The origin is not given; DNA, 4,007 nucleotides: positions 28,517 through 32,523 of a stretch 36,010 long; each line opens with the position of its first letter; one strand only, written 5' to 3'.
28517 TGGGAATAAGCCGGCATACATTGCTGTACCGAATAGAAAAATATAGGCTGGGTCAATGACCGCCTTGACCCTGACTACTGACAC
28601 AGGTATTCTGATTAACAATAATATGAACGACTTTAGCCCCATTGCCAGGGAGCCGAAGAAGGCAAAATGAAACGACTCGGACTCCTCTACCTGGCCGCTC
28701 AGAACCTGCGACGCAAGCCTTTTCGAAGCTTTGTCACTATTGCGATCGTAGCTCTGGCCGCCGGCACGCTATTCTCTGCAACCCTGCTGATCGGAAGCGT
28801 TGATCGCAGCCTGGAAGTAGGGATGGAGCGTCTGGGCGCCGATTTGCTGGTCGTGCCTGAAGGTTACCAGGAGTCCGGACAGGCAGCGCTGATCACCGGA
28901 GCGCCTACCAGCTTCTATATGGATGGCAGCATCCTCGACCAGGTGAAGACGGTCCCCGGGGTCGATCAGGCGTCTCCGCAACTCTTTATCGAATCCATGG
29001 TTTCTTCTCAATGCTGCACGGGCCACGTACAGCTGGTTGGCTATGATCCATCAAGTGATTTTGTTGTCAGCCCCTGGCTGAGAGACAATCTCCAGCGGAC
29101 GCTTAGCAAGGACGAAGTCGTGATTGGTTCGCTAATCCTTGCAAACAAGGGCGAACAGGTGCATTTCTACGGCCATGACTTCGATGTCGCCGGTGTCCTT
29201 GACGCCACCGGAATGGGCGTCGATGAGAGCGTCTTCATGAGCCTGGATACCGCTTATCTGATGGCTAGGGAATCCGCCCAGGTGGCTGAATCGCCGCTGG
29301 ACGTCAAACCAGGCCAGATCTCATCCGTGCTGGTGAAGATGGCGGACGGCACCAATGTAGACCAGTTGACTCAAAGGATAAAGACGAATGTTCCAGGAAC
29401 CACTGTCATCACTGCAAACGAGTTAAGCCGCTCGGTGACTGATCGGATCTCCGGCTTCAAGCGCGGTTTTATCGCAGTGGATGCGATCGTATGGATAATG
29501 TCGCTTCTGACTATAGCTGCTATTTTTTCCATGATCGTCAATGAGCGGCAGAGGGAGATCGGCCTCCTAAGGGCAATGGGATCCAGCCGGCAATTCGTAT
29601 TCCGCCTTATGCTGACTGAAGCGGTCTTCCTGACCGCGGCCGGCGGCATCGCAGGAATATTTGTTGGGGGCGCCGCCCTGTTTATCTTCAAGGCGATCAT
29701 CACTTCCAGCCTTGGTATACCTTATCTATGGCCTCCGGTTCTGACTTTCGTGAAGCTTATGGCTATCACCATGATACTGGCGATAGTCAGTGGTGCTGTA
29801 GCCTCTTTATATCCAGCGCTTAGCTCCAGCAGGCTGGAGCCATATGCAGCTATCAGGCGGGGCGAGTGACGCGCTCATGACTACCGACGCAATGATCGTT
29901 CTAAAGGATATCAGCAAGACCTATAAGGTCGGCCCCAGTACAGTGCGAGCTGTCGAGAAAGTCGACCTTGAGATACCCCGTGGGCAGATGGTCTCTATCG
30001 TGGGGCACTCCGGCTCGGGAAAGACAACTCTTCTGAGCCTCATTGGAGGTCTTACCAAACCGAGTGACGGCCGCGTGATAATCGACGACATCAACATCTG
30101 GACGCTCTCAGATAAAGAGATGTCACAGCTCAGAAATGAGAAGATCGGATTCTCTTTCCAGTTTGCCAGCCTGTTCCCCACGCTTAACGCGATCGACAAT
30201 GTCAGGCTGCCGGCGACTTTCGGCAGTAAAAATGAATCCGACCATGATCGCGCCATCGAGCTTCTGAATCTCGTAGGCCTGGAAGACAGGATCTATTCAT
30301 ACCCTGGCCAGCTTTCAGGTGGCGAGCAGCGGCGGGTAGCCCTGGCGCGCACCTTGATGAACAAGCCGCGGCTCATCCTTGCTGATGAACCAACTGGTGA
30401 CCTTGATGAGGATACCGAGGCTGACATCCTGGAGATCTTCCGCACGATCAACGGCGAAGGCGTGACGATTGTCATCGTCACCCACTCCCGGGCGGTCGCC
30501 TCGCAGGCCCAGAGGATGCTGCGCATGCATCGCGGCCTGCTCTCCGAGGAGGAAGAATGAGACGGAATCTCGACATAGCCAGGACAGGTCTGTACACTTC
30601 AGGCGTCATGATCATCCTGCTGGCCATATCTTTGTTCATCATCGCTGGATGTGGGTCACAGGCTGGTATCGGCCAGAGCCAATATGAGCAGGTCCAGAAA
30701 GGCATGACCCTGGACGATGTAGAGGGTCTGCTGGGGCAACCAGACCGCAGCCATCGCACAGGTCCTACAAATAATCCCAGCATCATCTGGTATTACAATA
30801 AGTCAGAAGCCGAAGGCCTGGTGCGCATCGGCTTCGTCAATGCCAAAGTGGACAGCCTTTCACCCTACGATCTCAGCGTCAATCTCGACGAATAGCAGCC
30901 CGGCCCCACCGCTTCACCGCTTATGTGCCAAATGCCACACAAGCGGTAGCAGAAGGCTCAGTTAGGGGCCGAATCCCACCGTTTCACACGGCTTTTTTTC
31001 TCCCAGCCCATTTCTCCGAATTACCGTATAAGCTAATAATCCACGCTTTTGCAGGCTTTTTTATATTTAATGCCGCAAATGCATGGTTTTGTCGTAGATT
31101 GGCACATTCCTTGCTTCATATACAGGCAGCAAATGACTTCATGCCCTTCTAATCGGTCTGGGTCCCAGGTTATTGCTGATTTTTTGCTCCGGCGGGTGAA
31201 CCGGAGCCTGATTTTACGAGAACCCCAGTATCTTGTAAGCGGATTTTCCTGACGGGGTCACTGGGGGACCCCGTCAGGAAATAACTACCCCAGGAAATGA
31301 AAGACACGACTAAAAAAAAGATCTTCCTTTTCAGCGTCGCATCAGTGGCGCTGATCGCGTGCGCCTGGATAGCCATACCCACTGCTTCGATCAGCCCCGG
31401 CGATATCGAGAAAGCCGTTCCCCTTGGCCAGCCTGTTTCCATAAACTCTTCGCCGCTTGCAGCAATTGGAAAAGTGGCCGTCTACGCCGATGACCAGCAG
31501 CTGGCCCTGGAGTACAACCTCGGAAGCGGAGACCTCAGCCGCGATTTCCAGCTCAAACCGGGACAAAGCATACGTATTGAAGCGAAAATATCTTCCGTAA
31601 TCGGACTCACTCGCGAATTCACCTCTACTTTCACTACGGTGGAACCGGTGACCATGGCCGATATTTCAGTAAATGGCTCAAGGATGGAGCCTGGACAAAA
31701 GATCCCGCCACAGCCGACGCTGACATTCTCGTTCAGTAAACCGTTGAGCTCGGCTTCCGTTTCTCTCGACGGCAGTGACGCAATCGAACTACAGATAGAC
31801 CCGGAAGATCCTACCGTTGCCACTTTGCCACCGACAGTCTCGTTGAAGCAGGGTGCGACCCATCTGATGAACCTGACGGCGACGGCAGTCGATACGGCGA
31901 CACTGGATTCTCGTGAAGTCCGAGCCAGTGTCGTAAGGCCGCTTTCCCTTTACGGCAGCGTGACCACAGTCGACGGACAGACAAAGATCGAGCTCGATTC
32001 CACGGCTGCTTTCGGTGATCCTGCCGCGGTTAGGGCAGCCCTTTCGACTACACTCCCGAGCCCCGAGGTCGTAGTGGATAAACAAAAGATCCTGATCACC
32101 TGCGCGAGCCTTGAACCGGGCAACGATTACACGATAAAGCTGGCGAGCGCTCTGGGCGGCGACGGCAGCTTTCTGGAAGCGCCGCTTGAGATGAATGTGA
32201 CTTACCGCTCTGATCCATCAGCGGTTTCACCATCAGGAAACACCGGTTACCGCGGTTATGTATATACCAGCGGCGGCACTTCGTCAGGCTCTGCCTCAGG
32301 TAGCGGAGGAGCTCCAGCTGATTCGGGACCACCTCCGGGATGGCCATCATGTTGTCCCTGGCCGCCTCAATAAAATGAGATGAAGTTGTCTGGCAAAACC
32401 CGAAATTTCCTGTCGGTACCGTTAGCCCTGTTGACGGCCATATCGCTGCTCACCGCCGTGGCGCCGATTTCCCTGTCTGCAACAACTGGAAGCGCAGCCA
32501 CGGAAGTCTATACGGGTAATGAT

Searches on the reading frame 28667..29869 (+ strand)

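Call 10: search_protein_families(library=pfam, proteins=[window:28667-29869:+], max_evalue=0.01)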
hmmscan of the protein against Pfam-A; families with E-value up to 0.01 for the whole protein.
window:28667-29869:+ (400 aa): 2 families
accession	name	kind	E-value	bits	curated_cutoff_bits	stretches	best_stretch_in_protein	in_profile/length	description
PF02687.27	FtsX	-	1e-15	58.2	25.5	1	273-392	5-120/120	FtsX-like permease C-terminal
PF12704.14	MacB_PCD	-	4e-14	53.8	27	1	21-240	1-206/207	MacB-like periplasmic core domain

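Call 53: search_protein_families(library=ncbifam, proteins=[window:28667-29869:+], max_evalue=0.001)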
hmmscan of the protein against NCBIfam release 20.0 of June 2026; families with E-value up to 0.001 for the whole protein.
window:28667-29869:+ (400 aa): 9 families
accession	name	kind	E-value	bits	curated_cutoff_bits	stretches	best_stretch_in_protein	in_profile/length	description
TIGR03434.1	ADOP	subfamily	1.5e-18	66.3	622.3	1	162-399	164-402/803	ADOP family duplicated permease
TIGR02212.1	lolCE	equivalog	1.6e-13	50.4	362.45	1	88-397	77-409/411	lipoprotein-releasing ABC transporter permease subunit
NF038346.1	FtsX_actino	exception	2.2e-08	33.8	250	1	184-381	96-295/308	permease-like cell division protein FtsX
TIGR00439.2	FtsX_Gneg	equivalog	5e-06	25.9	255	1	228-374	130-277/292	permease-like cell division protein FtsX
NF008357.0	PRK11146.1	exception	1.4e-05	24.2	439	1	180-393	182-408/414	lipoprotein-releasing ABC transporter permease subunit LolE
TIGR02213.1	lolE_release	exception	5.4e-05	22.2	540.35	0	212-394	213-406/411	lipoprotein-releasing ABC transporter permease subunit LolE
NF007826.0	PRK10535.1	equivalog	5.6e-05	21.6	966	1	271-398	528-647/648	macrolide ABC transporter ATP-binding protein/permease MacB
NF041854.1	ABC_perm_YbbP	equivalog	0.00025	19.1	999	1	229-373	204-353/806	putative ABC transporter permease subunit YbbP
NF038347.1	FtsX_Gpos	exception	0.00048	19.6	225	1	221-381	124-288/296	permease-like cell division protein FtsX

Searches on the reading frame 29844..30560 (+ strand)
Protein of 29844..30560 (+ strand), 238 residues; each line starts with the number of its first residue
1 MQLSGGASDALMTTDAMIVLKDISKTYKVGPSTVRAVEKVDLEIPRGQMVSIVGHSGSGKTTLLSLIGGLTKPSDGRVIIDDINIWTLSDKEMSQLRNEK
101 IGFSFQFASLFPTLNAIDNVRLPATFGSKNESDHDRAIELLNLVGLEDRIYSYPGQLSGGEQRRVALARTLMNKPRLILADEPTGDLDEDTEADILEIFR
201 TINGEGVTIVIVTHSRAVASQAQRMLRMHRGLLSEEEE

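Call 10: search_protein_families(library=pfam, proteins=[window:29844-30560:+], max_evalue=0.01)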
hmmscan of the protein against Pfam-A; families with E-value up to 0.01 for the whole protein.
window:29844-30560:+ (238 aa): 7 families
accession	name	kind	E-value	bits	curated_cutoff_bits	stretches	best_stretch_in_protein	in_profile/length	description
PF00005.33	ABC_tran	-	1.8e-34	119.7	25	1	38-184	2-136/137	ABC transporter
PF02463.25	SMC_N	-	1e-05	25.5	40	0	156-229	136-212/220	RecF/RecN/SMC N terminal domain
PF13304.12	AAA_21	-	0.00012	22.7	27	0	102-215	178-299/304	AAA domain, putative AbiEii toxin, Type IV TA system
PF13555.12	AAA_29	-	0.002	18.3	27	1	41-64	16-39/61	P-loop containing region of AAA domain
PF13191.12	AAA_16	-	0.0029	18.6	32.6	1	45-73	22-51/167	AAA ATPase domain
PF00931.28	NB-ARC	-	0.0034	17.1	23.5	0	45-67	16-38/248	NB-ARC domain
PF06745.19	ATPase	-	0.0085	15.9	26.6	0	44-63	16-35/231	KaiC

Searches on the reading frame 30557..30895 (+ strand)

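Call 10: search_protein_families(library=pfam, proteins=[window:30557-30895:+], max_evalue=0.01)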
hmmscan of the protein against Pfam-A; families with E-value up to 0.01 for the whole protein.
window:30557-30895:+ (112 aa): 1 family
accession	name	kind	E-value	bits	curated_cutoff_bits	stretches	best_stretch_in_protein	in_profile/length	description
PF04355.18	BamE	-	0.00064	19.9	23.2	1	40-68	6-34/71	Outer membrane protein assembly factor BamE domain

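Call 53: search_protein_families(library=ncbifam, proteins=[window:30557-30895:+], max_evalue=0.001)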
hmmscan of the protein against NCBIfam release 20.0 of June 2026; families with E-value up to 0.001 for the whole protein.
window:30557-30895:+ (112 aa): 0 families

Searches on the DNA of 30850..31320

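Call 63: search_rna_families(source=window, start=30850, end=31320, threshold=evalue, max_evalue=5)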
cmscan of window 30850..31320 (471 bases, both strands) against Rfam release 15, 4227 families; matches with E-value up to 5: 6.
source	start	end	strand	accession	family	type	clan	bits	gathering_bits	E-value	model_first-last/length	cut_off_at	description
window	31227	31299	-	RF03328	mir-606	Gene; miRNA;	-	21.6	80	0.06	1-84/84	no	mir-606 microRNA precursor family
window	31245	31280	+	RF00334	SNORA3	Gene; snRNA; snoRNA; HACA-box;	CL00022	20.7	51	0.093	79-114/131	no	Small nucleolar RNA SNORA3/SNORA45 family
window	31245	31283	-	RF00334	SNORA3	Gene; snRNA; snoRNA; HACA-box;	CL00022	17.5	51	0.55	77-115/131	no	Small nucleolar RNA SNORA3/SNORA45 family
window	31244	31282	+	RF03983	MIR5284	Gene; miRNA;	-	17.2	93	0.98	1-111/111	no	MIR5284 microRNA precursor family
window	31244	31282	+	RF00467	RSV_PBS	Cis-reg;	-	15.3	47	4.2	1-75/75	no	Rous sarcoma virus (RSV) primer binding site (PBS)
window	30950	31070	-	RF02158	NPPA-AS1_3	Gene; lncRNA;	-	13.2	55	1.7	1-108/108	no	NPPA antisense RNA 1 conserved region 3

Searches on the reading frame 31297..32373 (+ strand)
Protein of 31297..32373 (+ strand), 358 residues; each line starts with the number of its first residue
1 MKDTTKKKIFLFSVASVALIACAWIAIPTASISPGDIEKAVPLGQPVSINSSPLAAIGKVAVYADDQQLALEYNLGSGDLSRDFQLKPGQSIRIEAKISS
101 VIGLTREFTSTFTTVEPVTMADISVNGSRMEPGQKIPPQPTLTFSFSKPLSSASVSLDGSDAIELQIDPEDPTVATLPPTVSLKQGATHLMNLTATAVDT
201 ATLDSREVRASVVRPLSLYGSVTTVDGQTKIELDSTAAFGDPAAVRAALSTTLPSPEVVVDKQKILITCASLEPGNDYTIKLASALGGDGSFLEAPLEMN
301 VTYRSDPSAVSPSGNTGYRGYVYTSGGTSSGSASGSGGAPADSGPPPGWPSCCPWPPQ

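Call 10: search_protein_families(library=pfam, proteins=[window:31297-32373:+], max_evalue=0.01)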
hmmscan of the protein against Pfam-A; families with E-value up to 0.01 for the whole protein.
window:31297-32373:+ (358 aa): 1 family
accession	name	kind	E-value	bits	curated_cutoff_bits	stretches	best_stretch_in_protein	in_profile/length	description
PF13205.12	Big_5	-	0.0023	19.1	23.6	0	135-202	18-92/105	Bacterial Ig-like domain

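Call 53: search_protein_families(library=ncbifam, proteins=[window:31297-32373:+], max_evalue=0.001)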
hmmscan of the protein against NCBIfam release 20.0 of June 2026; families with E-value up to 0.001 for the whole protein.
window:31297-32373:+ (358 aa): 0 families
